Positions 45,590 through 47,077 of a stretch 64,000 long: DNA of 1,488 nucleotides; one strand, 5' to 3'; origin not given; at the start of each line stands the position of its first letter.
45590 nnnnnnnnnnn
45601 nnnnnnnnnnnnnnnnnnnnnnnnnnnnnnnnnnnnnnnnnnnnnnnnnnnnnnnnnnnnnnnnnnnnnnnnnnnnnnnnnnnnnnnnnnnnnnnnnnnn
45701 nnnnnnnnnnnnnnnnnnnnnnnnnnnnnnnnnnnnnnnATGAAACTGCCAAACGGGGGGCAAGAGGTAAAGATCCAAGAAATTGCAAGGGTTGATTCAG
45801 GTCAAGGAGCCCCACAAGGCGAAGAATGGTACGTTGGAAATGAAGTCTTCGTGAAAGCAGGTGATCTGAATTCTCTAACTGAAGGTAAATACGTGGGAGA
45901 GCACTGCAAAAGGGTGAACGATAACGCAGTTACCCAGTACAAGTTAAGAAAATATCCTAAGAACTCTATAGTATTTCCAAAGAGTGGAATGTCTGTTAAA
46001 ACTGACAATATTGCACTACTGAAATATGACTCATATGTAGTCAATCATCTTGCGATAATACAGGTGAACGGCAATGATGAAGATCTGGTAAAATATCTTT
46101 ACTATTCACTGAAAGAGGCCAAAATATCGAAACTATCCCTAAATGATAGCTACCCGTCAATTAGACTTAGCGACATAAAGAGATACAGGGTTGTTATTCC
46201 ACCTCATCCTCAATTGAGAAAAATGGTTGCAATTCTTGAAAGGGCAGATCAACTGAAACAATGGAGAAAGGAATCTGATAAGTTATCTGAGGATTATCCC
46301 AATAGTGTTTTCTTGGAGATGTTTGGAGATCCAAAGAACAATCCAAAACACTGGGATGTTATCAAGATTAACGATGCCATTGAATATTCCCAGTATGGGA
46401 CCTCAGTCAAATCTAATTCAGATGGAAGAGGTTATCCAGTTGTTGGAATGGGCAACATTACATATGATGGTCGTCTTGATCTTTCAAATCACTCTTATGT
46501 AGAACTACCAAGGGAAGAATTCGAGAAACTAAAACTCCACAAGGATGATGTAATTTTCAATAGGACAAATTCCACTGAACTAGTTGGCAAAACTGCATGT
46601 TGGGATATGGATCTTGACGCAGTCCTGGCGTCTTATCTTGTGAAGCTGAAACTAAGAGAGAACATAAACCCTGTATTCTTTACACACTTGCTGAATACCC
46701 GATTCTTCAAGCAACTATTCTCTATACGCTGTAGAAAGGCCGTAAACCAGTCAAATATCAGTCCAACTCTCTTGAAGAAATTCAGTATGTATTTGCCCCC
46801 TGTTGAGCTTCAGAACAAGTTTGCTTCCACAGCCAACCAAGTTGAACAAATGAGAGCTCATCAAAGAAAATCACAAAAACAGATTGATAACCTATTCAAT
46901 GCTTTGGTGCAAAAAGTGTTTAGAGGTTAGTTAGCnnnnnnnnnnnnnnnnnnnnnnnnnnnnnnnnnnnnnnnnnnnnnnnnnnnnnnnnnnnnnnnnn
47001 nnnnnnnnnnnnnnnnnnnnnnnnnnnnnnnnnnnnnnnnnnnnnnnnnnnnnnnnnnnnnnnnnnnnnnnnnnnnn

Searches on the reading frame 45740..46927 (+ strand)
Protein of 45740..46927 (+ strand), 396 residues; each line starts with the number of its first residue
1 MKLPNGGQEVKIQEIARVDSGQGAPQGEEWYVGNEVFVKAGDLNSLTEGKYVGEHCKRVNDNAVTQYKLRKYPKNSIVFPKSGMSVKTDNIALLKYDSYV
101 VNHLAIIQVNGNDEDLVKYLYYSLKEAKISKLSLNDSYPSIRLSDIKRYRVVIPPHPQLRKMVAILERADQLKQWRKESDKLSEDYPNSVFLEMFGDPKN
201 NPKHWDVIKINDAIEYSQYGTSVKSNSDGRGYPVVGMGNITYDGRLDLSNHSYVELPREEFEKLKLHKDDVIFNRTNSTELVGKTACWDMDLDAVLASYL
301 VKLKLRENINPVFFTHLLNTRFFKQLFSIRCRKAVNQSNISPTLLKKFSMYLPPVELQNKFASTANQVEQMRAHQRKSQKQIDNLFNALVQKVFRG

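Call 95: search_protein_families(library=padloc, proteins=[window:45740-46927:+], max_evalue=0.001)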
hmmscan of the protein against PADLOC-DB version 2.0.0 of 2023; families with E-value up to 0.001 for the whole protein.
window:45740-46927:+ (396 aa): 82 families (the best 25 are shown)
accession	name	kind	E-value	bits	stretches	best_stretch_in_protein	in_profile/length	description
PDLC03107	Specificity_I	-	2.7e-70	235.4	1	9-396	5-390/392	Type I specificity subunit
PDLC03117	Specificity_I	-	7.3e-54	181.5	1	21-396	9-384/518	Type I specificity subunit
PDLC03119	Specificity_I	-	1.3e-47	160.5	1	8-395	4-390/393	Type I specificity subunit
PDLC03100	Specificity_I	-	9.7e-44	148.4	2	139-394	134-388/392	Type I specificity subunit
PDLC03084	Specificity_I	-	4.5e-42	142.8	1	34-396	20-388/392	Type I specificity subunit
PDLC03069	Specificity_I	-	1.1e-41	141.2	1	106-396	90-385/387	Type I specificity subunit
PDLC03148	Specificity_I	-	1.6e-39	133.9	1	205-392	259-451/453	Type I specificity subunit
PDLC03053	Specificity_I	-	4e-39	133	1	12-396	6-386/397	Type I specificity subunit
PDLC03129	Specificity_I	-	1.7e-33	114.1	1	114-396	105-394/431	Type I specificity subunit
PDLC03062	Specificity_I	-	1.3e-32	111.4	1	118-396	107-373/375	Type I specificity subunit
PDLC03072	Specificity_I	-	7.6e-31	105.6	2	202-385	234-421/448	Type I specificity subunit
PDLC04137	mad5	-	3e-30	103.7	2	205-396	3-187/392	mads_5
PDLC03179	Specificity_I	-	3.1e-28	97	2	198-391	387-585/589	Type I specificity subunit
PDLC03101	Specificity_I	-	7e-28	96.3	2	204-367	212-373/411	Type I specificity subunit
PDLC03061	Specificity_I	-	6.7e-26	89.2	1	92-394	65-358/360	Type I specificity subunit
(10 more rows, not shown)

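Call 96: search_protein_families(library=pfam, proteins=[window:45740-46927:+], max_evalue=0.001)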
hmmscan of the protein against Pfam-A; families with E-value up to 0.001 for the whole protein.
window:45740-46927:+ (396 aa): 1 family
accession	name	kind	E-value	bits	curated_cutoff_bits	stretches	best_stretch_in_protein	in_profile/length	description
PF01420.25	Methylase_S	-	2.4e-23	83.6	22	2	8-172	5-158/168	Type I restriction modification DNA specificity domain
